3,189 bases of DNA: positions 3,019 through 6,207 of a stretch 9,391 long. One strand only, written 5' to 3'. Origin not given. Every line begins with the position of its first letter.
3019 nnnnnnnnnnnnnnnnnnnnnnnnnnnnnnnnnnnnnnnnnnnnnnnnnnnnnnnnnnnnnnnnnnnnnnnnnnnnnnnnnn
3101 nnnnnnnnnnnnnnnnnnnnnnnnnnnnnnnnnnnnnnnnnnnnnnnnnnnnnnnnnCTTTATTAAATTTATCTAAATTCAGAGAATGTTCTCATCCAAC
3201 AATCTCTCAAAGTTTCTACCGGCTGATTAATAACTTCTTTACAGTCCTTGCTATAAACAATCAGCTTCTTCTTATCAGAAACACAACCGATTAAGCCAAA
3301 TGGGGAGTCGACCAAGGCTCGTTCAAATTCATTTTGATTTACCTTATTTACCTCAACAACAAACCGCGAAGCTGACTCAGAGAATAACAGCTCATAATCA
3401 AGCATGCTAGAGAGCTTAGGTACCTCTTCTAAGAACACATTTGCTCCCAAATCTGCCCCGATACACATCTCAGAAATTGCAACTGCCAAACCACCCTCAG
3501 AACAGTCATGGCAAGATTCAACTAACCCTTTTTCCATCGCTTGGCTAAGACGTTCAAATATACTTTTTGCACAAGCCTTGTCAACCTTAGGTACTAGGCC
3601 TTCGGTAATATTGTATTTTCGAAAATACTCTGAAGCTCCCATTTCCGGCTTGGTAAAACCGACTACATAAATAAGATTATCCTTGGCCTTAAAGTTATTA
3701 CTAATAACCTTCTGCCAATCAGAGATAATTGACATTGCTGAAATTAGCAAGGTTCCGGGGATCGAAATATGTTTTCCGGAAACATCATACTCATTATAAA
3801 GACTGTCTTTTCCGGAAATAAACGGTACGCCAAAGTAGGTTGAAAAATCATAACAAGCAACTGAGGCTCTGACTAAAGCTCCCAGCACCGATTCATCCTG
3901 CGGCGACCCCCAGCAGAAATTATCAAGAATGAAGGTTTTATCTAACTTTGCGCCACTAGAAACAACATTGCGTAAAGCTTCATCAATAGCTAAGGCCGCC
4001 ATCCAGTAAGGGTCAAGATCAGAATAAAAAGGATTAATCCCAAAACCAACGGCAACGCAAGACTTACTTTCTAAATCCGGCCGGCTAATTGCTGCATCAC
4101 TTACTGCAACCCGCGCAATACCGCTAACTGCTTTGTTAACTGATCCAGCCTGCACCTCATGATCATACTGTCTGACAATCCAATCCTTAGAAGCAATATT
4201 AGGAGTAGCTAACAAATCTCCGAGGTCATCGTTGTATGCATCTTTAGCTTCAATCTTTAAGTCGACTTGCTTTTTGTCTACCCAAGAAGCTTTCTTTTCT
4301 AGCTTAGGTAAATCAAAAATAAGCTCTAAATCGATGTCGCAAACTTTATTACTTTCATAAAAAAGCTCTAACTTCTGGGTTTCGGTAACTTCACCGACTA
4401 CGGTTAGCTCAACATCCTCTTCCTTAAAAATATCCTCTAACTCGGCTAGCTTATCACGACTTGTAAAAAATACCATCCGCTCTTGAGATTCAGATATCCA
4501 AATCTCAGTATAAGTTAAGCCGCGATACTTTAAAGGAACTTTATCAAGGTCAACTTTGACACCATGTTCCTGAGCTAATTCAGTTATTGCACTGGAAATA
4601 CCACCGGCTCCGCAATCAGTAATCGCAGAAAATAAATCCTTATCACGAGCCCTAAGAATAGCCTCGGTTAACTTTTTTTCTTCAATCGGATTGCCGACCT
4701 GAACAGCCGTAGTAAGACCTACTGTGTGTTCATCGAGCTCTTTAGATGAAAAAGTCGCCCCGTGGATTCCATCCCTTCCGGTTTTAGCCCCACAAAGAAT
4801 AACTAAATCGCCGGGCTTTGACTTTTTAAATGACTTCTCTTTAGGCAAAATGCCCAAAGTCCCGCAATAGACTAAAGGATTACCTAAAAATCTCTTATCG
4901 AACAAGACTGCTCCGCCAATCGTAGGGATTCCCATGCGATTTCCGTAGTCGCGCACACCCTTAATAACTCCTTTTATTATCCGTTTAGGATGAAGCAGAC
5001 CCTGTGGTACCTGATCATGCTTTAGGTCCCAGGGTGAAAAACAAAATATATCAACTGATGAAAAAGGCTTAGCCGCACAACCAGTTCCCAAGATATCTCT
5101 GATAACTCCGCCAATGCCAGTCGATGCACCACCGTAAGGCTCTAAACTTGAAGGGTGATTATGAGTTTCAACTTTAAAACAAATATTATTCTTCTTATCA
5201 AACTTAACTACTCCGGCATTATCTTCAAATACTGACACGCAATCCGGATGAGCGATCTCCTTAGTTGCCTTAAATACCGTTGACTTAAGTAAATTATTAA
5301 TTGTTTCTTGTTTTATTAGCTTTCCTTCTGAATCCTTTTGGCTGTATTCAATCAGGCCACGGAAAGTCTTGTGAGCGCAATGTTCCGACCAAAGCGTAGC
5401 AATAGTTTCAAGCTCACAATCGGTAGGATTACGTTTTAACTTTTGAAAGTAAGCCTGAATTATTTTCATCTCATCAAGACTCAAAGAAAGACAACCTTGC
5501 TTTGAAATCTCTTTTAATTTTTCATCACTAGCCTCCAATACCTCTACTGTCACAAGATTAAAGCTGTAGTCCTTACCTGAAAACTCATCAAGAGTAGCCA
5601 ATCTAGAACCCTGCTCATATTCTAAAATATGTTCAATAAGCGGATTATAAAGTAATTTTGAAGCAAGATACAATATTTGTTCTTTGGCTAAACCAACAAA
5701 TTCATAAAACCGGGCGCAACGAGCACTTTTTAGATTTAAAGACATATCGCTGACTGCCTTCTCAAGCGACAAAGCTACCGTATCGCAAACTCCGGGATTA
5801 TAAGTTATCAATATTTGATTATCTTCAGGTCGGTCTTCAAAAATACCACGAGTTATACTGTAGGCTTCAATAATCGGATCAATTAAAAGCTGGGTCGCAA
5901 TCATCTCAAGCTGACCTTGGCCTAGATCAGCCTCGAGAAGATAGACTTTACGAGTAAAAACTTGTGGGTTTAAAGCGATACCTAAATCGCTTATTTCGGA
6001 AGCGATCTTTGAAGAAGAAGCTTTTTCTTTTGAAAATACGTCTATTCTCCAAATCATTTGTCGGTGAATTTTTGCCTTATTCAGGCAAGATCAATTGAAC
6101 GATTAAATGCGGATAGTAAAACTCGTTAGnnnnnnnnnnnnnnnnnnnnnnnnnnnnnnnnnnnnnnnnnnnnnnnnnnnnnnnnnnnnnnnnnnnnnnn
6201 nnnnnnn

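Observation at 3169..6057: PurS-PurS-PurL single-chain FGAM synthetase with a separate PurQ: an intermediate between small- and large-PurL systems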

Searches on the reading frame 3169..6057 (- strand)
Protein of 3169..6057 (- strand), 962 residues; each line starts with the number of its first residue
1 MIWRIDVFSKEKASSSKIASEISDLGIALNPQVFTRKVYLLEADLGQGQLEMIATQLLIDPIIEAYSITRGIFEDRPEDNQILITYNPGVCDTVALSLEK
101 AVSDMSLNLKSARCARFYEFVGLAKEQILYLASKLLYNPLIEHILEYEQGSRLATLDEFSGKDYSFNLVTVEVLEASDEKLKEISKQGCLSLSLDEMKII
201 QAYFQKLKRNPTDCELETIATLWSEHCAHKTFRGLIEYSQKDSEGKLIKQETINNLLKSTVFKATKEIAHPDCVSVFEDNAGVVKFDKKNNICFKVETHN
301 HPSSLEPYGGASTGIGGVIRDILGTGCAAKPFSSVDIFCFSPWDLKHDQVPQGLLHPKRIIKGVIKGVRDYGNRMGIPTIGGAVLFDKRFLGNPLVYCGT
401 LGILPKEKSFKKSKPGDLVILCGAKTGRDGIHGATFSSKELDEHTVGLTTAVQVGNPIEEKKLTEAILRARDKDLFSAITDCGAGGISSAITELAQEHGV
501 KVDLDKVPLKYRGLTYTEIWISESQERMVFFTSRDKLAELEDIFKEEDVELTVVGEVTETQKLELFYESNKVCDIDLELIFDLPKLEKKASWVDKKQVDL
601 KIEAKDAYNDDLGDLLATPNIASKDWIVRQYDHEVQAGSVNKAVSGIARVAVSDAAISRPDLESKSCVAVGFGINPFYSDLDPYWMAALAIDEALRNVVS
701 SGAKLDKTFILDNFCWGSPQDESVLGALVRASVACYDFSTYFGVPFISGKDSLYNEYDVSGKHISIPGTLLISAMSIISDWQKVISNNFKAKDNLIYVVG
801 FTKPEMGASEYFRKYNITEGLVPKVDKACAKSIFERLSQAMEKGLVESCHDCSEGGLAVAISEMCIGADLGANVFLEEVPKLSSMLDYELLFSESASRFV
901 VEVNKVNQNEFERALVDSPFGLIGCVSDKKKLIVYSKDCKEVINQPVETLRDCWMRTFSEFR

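Call 3: search_protein_families(library=pfam, proteins=[window:3169-6057:-], max_evalue=1)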
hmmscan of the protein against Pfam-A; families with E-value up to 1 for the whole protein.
window:3169-6057:- (962 aa): 6 families
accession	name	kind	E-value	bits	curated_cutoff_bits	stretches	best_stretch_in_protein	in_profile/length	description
PF02769.27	AIRS_C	-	3.8e-51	173.8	23.1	2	414-567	1-155/156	AIR synthase related protein, C-terminal domain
PF00586.29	AIRS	-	3.6e-26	92.2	24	2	279-403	2-111/112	AIR synthase related protein, N-terminal domain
PF18072.6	FGAR-AT_linker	-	4.4e-19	69.2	26.6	1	181-230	1-50/50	Formylglycinamide ribonucleotide amidotransferase linker domain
PF02700.19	PurS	-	9.7e-07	29.3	22.2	2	81-143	3-72/77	Phosphoribosylformylglycinamidine (FGAM) synthase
PF22689.1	FGAR-AT_PurM_N-like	-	4.4e-06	27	27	1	623-776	1-159/160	FGAR-AT PurM_N-like domain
PF16575.11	CLP1_P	-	0.023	15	26.6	1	749-811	22-80/188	mRNA cleavage and polyadenylation factor CLP1 P-loop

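Call 4: search_protein_families(library=ncbifam, proteins=[window:3169-6057:-], max_evalue=1)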
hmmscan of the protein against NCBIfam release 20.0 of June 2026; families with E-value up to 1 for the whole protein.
window:3169-6057:- (962 aa): 14 families
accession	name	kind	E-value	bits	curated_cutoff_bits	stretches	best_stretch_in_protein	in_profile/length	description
TIGR01736.1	FGAM_synth_II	equivalog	2.7e-188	627.6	525.75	1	192-960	1-716/718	phosphoribosylformylglycinamidine synthase subunit PurL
NF002290.1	PRK01213.1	equivalog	1.6e-182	608.4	648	1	193-960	2-721/723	phosphoribosylformylglycinamidine synthase subunit PurL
NF003672.0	PRK05297.1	equivalog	4.3e-109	365.7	783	1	133-957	126-985/1290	phosphoribosylformylglycinamidine synthase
TIGR01857.1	FGAM-synthase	equivalog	4.8e-102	342.4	1057.05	3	284-800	306-823/1239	phosphoribosylformylglycinamidine synthase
NF010690.0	PRK14090.1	equivalog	5.7e-91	305.7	1047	3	275-804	46-521/601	phosphoribosylformylglycinamidine synthase subunit PurL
TIGR01735.1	FGAM_synt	equivalog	8.1e-90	301.8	1123.05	1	128-957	121-1001/1307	phosphoribosylformylglycinamidine synthase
TIGR01739.1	tegu_FGAM_synt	hypoth_equivalog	8.4e-22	77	716.1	1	665-959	594-884/1206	herpesvirus tegument protein/v-FGAM-synthase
TIGR03267.1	methan_mark_2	hypoth_equivalog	9.9e-19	67.5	365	2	358-577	108-315/323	methanogenesis marker 2 protein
NF005019.0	PRK06423.1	equivalog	5.5e-09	36.1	122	2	81-142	4-66/74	phosphoribosylformylglycinamidine synthase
TIGR02124.1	hypE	equivalog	1.1e-05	24.5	251.6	1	365-562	106-305/332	hydrogenase expression/formation protein HypE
TIGR00476.1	selD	equivalog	0.001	18.4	125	1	356-510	109-254/311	selenide, water dikinase SelD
TIGR04049.1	AIR_rel_sll0787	hypoth_equivalog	0.001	18.2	321.3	1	472-573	204-306/318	sll0787 family AIR synthase-like protein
NF002098.0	PRK00943.1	equivalog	0.0042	16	299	1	846-888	222-264/347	selenide, water dikinase SelD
NF004630.0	PRK05974.1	equivalog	0.0063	16.5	75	0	46-69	55-78/83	phosphoribosylformylglycinamidine synthase subunit PurS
